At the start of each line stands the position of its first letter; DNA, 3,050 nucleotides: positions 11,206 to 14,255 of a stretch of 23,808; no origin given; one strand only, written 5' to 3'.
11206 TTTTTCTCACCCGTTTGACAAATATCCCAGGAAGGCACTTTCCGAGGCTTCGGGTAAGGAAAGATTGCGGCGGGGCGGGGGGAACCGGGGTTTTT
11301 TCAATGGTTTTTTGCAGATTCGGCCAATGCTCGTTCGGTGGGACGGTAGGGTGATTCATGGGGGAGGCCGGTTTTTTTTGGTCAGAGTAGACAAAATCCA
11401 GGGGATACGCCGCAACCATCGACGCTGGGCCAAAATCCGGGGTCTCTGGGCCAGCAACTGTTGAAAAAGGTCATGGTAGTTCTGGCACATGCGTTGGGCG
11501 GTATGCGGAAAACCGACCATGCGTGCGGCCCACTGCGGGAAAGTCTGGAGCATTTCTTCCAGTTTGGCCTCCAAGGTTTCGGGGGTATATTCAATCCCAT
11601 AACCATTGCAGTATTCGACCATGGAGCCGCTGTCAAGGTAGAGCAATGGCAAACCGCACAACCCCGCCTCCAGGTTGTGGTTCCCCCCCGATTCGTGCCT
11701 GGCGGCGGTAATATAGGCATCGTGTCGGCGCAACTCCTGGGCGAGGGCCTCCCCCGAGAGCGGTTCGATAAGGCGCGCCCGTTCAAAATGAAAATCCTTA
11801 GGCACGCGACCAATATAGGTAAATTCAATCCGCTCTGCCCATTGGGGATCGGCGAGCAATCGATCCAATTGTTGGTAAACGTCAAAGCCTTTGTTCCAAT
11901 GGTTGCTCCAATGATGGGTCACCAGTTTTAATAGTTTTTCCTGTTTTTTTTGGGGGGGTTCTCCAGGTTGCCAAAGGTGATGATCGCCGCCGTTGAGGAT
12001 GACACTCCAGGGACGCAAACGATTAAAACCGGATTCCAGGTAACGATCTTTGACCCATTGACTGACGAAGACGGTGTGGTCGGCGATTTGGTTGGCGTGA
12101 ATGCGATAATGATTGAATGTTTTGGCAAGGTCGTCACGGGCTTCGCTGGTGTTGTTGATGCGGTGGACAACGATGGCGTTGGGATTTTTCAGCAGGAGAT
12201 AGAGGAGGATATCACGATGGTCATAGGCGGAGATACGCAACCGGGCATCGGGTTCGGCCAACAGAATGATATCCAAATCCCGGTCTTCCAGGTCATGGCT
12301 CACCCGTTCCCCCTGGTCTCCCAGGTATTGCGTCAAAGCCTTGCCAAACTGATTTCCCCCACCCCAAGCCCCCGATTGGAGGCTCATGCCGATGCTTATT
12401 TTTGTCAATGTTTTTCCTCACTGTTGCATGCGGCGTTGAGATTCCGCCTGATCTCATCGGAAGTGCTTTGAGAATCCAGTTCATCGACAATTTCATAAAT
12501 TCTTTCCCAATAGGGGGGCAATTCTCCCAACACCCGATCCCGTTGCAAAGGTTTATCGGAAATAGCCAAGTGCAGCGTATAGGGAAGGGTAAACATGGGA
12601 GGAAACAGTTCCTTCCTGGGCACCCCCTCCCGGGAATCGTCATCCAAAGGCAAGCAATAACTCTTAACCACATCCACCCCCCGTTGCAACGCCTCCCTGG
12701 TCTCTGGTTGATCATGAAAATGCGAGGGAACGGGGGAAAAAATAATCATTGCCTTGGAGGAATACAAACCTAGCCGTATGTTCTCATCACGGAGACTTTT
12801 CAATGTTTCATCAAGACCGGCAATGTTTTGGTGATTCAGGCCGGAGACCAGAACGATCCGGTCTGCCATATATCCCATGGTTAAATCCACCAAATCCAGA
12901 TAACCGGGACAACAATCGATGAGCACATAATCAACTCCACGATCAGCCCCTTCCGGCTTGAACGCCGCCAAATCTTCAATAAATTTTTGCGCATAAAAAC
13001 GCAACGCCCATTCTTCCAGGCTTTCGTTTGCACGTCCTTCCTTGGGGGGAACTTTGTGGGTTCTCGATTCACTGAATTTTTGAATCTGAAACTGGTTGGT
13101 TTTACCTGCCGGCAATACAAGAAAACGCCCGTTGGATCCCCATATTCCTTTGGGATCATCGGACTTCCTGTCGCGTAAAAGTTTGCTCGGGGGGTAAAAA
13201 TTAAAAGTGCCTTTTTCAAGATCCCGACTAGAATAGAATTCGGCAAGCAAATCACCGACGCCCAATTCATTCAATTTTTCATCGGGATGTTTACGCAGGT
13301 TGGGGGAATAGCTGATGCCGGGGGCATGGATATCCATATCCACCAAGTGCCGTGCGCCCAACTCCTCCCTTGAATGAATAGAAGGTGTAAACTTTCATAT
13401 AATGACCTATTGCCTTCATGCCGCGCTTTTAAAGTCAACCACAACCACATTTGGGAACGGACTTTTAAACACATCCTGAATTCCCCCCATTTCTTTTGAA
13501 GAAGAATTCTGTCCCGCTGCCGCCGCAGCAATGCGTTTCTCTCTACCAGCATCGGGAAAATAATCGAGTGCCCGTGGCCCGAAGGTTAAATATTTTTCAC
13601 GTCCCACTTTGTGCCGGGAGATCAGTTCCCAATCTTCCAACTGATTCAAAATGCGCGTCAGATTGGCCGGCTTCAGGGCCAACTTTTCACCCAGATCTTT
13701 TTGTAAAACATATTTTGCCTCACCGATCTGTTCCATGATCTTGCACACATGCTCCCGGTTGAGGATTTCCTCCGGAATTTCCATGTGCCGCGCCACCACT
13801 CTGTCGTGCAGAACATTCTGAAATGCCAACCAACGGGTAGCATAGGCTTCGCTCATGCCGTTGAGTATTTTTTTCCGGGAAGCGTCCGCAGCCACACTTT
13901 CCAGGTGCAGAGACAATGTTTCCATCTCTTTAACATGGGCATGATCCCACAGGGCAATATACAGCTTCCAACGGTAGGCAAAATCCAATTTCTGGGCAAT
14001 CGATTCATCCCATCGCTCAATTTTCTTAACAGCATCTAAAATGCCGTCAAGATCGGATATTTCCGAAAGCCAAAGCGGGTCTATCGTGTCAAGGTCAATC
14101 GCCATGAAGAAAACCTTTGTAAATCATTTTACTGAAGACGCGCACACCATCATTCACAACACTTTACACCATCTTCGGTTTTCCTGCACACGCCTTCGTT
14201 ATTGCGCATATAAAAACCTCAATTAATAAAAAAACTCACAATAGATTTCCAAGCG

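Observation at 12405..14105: Lysine-less ParA/MinD-fold protein paired with a winged-helix protein inside the polysaccharide gene cluster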

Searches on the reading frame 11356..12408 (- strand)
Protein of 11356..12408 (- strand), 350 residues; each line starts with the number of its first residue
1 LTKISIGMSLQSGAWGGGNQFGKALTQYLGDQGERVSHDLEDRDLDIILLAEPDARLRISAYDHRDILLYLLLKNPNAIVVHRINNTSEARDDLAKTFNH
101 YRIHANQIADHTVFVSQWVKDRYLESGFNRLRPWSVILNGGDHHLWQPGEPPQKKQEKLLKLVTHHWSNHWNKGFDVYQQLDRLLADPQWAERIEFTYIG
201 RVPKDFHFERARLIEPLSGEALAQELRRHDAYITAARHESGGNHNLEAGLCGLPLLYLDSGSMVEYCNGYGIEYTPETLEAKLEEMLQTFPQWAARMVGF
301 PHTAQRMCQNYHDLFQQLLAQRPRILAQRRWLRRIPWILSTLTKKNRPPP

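Call 8: search_protein_families(library=pfam, proteins=[window:11356-12408:-], max_evalue=0.01)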
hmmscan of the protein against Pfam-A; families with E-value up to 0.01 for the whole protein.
window:11356-12408:- (350 aa): 2 families
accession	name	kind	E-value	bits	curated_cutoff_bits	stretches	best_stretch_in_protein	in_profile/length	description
PF13692.12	Glyco_trans_1_4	-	0.0015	19.2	27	1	194-288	34-141/142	Glycosyl transferases group 1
PF00534.26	Glycos_transf_1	-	0.0017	18.4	26.4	1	216-270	80-134/172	Glycosyl transferases group 1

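Call 35: find_encoding_contigs(protein=window:11356-12408:-, flank=3000, max_places=6)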
Protein window:11356-12408:- (350 aa): 1 contig read that carries it; 1 place shown.
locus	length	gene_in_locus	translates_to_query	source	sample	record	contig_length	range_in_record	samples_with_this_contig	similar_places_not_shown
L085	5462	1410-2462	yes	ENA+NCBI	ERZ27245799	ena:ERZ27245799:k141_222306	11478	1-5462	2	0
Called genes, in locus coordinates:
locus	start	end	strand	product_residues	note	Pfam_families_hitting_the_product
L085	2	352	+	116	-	PF01047:MarR (weak)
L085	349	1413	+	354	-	PF01656:CbiA (weak), PF10609:ParA (weak), PF13614:AAA_31 (faint)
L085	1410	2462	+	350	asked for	-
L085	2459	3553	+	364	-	PF01522:Polysacc_deac_1 (weak)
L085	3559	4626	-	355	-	-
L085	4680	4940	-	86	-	PF02604:PhdYeFM_antitox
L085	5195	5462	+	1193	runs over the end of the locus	PF17757:UvrB_inter, PF21132:MFD_D3, PF02559:CarD_TRCF_RID, PF04851:ResIII, PF00270:DEAD, PF00271:Helicase_C, PF03461:TRCF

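Call 63: search_solved_structures(query=window:11356-12408:-, max_evalue=1)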
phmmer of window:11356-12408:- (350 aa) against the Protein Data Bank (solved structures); distinct sequences matched with E-value up to 1: 2.
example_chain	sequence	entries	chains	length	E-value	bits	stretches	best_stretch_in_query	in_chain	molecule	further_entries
4udf_1B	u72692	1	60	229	0.11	14.8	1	153-222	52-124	Capsid protein VP0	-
4z92_C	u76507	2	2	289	0.17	14.1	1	153-222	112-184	capsid subunit VP0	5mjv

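Call 67: search_protein_families(library=ncbifam, proteins=[window:11356-12408:-], max_evalue=0.01)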
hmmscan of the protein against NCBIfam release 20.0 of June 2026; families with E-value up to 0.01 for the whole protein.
window:11356-12408:- (350 aa): 0 families
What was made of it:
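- Tried and rejected: PDB and NCBIfam searches of the downstream 'GT' ORF gave nothing (calls 63, 67).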

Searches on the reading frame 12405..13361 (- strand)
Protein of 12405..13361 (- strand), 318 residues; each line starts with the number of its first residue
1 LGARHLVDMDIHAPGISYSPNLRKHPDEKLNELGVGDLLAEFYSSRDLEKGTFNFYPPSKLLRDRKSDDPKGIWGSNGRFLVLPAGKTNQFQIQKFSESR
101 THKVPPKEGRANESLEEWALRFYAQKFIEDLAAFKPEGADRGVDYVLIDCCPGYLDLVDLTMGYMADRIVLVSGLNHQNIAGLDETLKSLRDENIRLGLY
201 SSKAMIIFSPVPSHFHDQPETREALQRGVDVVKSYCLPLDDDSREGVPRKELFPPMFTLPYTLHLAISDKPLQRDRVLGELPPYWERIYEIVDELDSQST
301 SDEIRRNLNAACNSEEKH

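Call 8: search_protein_families(library=pfam, proteins=[window:12405-13361:-], max_evalue=0.01)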
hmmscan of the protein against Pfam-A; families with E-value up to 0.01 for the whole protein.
window:12405-13361:- (318 aa): 0 families

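Call 11: search_protein_families(library=ncbifam, proteins=[window:12405-13361:-], max_evalue=0.01)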
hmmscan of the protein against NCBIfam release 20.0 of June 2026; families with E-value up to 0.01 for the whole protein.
window:12405-13361:- (318 aa): 1 family
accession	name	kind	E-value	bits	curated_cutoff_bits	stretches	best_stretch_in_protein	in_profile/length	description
NF047398.1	AAA_KGGVGR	domain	9e-14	52.2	90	1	6-190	36-189/190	KGGVGR-motif variant AAA ATPase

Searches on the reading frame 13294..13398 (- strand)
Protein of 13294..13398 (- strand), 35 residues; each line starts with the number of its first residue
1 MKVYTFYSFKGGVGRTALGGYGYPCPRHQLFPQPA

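Call 67: search_protein_families(library=ncbifam, proteins=[window:13294-13398:-], max_evalue=0.01)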
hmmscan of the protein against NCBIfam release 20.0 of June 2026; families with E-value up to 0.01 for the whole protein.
seq(35 aa): 1 family
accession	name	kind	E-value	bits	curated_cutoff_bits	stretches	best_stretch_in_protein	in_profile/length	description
NF047398.1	AAA_KGGVGR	domain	3.8e-05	24.1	90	1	1-17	2-18/190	KGGVGR-motif variant AAA ATPase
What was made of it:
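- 13291..13398 (-): 5' fragment of the KGGVGR ATPase gene. It starts at ATG 13398 and has the P-loop KGGVGRT at 13351..13371. It is in the correct frame down to the junction at 13346, then runs out of frame to a stop, giving a 35-aa ORF. Matches NF047398 model positions 2-18 at 24.1 bits (call 67).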

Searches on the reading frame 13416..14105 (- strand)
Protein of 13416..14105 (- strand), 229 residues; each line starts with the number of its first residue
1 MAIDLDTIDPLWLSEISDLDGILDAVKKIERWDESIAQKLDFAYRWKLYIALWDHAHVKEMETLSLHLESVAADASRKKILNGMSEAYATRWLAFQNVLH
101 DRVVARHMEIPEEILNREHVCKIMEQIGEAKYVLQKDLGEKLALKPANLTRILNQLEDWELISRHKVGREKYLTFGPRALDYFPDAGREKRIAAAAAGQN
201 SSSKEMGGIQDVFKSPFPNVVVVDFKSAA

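Call 8: search_protein_families(library=pfam, proteins=[window:13416-14105:-], max_evalue=0.01)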
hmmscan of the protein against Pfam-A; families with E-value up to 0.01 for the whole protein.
window:13416-14105:- (229 aa): 4 families
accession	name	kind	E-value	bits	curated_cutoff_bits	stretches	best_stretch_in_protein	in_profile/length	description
PF01047.28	MarR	-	2.5e-06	27.7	24.6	1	123-165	8-50/59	MarR family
PF12802.13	MarR_2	-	0.00013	22.5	27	1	126-166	13-54/61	MarR family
PF02002.24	TFIIE_alpha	-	0.0011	19.2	22.9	1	118-166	13-61/105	TFIIE alpha subunit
PF24034.1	DUF7343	-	0.0012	19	27.6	1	118-173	6-59/62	Domain of unknown function (DUF7343)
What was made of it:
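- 13416..14105 (-): Gene for a 229-aa protein with an N-terminal helical region (about residues 1-110, unknown type) and a MarR-like winged helix (about residues 118-176). It is the conserved upstream partner of the ATPase. Pfam MarR 27.7 bits, cut-off 24.6 (call 8).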

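Call 11: search_protein_families(library=ncbifam, proteins=[window:13416-14105:-], max_evalue=0.01)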
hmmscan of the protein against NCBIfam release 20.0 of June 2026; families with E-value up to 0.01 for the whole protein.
window:13416-14105:- (229 aa): 2 families
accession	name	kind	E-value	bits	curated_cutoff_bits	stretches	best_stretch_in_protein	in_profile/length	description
NF033788.1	HTH_metalloreg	subfamily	0.00073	19.3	55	1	115-175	8-68/77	metalloregulator ArsR/SmtB family transcription factor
NF052638.1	TransRegOhrRVib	equivalog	0.0027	17.4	200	0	129-168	48-87/141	transcriptional regulator OhrR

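Call 31: search_protein_families(library=padloc, proteins=[window:13416-14105:-], max_evalue=0.01)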
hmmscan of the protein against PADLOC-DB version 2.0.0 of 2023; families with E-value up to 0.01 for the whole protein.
window:13416-14105:- (229 aa): 3 families
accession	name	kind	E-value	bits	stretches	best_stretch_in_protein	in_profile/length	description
PDLC02909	Csa3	-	0.00022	19.1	1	58-172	129-218/237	-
PDLC01866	CARF3--CARF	-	0.0016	16.5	1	108-173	129-194/207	-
PDLC01873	CARF3--CARF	-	0.0029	15.5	1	103-170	135-194/208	-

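Call 34: find_encoding_contigs(protein=window:13416-14105:-, flank=3000, max_places=6)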
Protein window:13416-14105:- (229 aa): no gene with exactly this product is on record in the collection.
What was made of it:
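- Tried and rejected: Look-up of the window's 229-aa wHTH protein found no record (call 34).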

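Call 38: find_homologous_proteins(query=window:13416-14105:-)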
Query window:13416-14105:-: 750 candidates shared short words with the query, none scored E <= 0.001.
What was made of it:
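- Tried and rejected: A single-sequence homology search with the wHTH protein gave no hit (call 38).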

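Call 40: find_homologous_proteins(query=A4)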
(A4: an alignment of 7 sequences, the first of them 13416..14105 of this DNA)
Query A4 (7 sequences) (229 aa, profile of the alignment): 9 proteins with E <= 0.001 among 8000 candidates.
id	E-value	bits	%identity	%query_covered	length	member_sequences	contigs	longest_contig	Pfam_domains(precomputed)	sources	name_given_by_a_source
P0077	3.3e-59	219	44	7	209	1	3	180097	PF01047.29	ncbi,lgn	-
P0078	2.3e-56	209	32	26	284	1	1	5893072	-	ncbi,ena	-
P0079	9.3e-34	135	31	22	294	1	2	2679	PF13463.13,PF09339.17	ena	-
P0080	1.7e-31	128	32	30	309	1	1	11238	PF13463.13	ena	-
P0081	1.9e-30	124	100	51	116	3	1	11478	PF01047.29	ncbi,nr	ncbi:MAG TPA: MarR family transcriptional regulator, partial [Magnetococcales bacterium]|nr:MarR fam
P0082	3.2e-29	120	31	27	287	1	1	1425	PF13463.13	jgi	jgi:DNA-binding MarR family transcriptional regulator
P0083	3.8e-25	107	-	-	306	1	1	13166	-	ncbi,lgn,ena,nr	ncbi:MAG TPA: winged helix DNA-binding protein [Thermoanaerobaculia bacterium]|nr:winged helix DNA-b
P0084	1.0e-24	106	-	-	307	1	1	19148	PF13463.13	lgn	-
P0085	3.1e-8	52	-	-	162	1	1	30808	-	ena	-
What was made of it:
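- Tried and rejected: The profile search gave only 9 (call 40).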

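Call 57: predict_structure(alignment_id=A6)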
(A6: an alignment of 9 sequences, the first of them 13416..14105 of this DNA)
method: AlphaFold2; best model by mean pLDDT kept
length: 229 residues; sequences in the alignment: 9
mean_pLDDT: 57.1   pTM: 0.41
mean pLDDT of the five models: 57.1, 57.1, 55.0, 54.7, 54.2
residues with pLDDT >= 90: 0; 70-90: 59; 50-70: 97; < 50: 73
segments of 3 or more residues with pLDDT < 50: 1-16, 30-37, 185-229
pLDDT, mean of each block of 10 residues (from residue 1): 35 46 52 47 57 55 60 58 58 59 54 64 79 84 84 82 83 77 48 39 35 31 26
secondary structure, 60 per line:
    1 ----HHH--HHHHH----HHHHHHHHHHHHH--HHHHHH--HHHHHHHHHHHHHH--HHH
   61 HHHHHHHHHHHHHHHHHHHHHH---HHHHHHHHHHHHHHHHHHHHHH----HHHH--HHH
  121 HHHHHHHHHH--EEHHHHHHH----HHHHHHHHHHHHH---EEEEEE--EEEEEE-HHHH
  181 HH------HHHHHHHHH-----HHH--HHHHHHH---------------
elements in order: H10-14 H19-31 H34-39 H42-55 H58-82 H86-107 H112-115 H118-130 H135-141 H146-158 E162-167 E170-175 H177-182 H189-197 H208-214
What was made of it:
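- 13416..14105 (-): In the AlphaFold model only the wHTH part is confident (call 57).
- On MarR-family wHTH regulators (the upstream gene): The AlphaFold model shows three helices and a beta-hairpin at residues 118-175 with pLDDT 79-84 (call 57). The protein is 229 aa with a 110-aa N-terminal helical region of unknown type that modelled at low confidence (call 57).
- Tried and rejected: The AlphaFold model of the wHTH protein was too poor outside the wHTH (pLDDT 57) to justify a fold search (call 57).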
